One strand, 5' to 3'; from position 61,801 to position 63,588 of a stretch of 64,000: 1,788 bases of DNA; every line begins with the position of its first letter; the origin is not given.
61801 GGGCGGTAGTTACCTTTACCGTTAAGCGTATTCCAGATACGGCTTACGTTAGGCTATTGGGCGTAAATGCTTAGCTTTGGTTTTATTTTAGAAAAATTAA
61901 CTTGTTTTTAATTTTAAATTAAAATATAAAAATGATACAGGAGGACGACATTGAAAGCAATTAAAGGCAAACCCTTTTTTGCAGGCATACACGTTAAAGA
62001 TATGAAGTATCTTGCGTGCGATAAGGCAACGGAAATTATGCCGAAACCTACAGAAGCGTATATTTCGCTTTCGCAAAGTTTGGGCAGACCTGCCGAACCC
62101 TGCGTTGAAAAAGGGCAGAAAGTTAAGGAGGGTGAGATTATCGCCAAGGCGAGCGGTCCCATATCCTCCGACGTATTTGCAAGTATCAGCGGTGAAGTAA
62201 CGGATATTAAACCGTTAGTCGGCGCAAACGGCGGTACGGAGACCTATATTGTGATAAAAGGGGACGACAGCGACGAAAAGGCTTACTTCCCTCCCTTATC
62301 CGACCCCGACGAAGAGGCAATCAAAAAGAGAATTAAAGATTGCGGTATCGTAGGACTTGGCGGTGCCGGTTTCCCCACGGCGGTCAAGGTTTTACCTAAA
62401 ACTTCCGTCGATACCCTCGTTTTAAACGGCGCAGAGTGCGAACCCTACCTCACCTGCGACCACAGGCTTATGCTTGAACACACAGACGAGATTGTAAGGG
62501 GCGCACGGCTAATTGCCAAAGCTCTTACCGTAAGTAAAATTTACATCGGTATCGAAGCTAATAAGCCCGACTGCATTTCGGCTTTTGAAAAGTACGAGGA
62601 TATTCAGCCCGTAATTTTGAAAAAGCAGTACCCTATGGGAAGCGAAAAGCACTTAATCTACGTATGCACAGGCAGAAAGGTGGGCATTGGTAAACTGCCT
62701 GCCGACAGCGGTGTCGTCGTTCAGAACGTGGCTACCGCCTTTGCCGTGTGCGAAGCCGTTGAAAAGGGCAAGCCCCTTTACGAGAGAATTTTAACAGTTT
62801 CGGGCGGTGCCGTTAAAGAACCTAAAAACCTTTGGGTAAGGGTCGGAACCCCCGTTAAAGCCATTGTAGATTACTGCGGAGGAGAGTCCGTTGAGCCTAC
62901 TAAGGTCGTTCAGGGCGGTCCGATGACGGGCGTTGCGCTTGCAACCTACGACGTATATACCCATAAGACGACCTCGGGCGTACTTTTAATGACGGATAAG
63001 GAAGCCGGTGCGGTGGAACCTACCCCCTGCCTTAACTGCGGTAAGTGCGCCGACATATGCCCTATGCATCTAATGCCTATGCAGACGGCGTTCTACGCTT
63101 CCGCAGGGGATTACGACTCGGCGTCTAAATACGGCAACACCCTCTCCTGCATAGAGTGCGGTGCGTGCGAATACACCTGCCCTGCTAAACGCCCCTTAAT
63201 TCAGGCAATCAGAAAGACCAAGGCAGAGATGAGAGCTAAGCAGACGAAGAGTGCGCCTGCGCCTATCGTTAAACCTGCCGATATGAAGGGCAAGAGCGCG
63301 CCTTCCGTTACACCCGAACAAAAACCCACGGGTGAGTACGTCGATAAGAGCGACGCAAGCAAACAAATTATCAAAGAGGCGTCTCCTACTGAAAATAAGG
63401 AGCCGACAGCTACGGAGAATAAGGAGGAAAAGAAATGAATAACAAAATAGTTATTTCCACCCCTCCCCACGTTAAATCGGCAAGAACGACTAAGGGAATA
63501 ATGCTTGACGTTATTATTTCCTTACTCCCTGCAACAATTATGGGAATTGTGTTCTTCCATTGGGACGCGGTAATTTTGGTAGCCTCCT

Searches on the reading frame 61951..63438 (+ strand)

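Call 15: search_protein_families(library=ncbifam, proteins=[window:61951-63438:+], max_evalue=0.00001)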
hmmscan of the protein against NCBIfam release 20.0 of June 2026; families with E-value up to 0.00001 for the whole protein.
window:61951-63438:+ (495 aa): 15 families
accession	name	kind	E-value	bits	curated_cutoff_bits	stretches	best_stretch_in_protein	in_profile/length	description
TIGR01945.1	rnfC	subfamily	2.9e-143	477.5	245.95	1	9-431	4-435/435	RnfABCDGE type electron transport complex subunit C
NF003454.1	PRK05035.1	equivalog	7.7e-127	424.1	345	1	10-437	7-445/556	electron transport complex subunit RsxC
NF041837.1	rnfC_Methano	equivalog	4.9e-70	236.6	650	2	233-431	234-430/438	Rnf electron transport complex subunit RnfC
TIGR04481.1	PR_assoc_PrdC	equivalog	9.9e-60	202.5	490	1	38-364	3-321/425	proline reductase-associated electron transfer protein PrdC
NF003761.0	PRK05352.1-4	equivalog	1.9e-19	69.7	450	2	51-331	47-313/449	Na(+)-translocating NADH-quinone reductase subunit A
TIGR01959.1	nuoF_fam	equivalog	1.4e-11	43.4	558.65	1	121-203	35-121/410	NADH-quinone oxidoreductase subunit NuoF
NF010120.0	PRK13596.1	equivalog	1.5e-08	33.6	389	1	119-202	38-126/433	NADH-quinone oxidoreductase subunit NuoF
TIGR01936.1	nqrA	equivalog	5.6e-08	32.1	321.05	1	51-332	44-310/446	NADH:ubiquinone reductase (Na(+)-transporting) subunit A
TIGR00314.1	cdhA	equivalog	1.1e-07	30.1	781.3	1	325-428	366-467/784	CO dehydrogenase/acetyl-CoA synthase complex subunit alpha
NF058577.1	FdxA_fam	equivalog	2.4e-07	30.8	65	0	399-412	8-21/52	4Fe-4S ferredoxin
NF040864.1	HgcB_ferredoxin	equivalog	4.6e-07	29.6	99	1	355-413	11-59/93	mercury methylation ferredoxin HgcB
NF008436.0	PRK11278.1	equivalog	4.8e-07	29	749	1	119-201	46-133/448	NADH-quinone oxidoreductase subunit NuoF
TIGR01971.1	NuoI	subfamily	5.6e-07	29.2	113.05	1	359-413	43-96/121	NADH-quinone oxidoreductase, chain I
NF042909.1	FMH_DH_FwdF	exception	1.9e-06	27.3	375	1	357-433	256-326/336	tungsten-dependent formylmethanofuran dehydrogenase subunit FwdF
TIGR02512.1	FeFe_hydrog_A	subfamily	4.7e-06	25.7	405.95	1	356-427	5-80/375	[FeFe] hydrogenase, group A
